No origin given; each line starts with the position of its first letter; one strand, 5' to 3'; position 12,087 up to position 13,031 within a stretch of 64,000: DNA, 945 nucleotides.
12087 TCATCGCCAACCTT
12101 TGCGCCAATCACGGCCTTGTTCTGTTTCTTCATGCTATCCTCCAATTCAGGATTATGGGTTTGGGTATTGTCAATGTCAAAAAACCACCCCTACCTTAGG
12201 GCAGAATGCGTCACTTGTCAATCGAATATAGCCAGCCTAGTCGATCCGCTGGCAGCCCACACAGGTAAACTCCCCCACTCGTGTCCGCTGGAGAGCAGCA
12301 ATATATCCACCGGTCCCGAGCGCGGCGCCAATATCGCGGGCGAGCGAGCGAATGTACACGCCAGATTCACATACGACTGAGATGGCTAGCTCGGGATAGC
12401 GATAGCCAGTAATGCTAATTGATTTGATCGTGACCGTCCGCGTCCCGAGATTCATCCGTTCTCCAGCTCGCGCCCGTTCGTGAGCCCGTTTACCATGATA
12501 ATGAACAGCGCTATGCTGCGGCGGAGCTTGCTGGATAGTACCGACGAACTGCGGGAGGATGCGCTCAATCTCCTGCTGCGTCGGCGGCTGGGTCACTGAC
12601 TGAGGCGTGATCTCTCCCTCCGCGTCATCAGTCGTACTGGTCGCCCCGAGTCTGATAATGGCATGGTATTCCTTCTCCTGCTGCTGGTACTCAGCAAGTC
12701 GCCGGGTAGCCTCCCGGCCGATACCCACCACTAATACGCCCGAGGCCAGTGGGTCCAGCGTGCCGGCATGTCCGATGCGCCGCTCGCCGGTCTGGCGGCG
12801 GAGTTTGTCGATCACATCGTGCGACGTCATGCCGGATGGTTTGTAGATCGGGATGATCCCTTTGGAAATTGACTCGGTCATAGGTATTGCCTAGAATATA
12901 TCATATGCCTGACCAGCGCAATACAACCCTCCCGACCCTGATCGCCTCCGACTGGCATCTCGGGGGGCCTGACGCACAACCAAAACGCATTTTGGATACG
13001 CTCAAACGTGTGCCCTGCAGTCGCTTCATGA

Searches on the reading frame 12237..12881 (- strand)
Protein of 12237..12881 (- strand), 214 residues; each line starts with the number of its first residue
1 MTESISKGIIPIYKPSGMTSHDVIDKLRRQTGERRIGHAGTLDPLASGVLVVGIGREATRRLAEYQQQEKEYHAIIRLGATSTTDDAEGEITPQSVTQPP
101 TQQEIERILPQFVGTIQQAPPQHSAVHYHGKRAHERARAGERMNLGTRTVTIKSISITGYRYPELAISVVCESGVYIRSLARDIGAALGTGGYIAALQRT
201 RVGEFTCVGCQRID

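Call 56: search_protein_families(library=pfam, proteins=[window:12237-12881:-], max_evalue=0.001)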
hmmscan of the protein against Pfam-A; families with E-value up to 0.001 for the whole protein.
window:12237-12881:- (214 aa): 3 families
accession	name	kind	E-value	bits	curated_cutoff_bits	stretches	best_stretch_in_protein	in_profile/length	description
PF01509.24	TruB_N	-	6.8e-48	163.3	27.3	1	28-177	1-149/149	TruB family pseudouridylate synthase (N terminal domain)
PF16198.10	TruB_C_2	-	3.7e-08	33.8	29.3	1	178-206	1-29/66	tRNA pseudouridylate synthase B C-terminal domain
PF00849.27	PseudoU_synth_2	-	4.3e-06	27.5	26.8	1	12-94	5-95/152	RNA pseudouridylate synthase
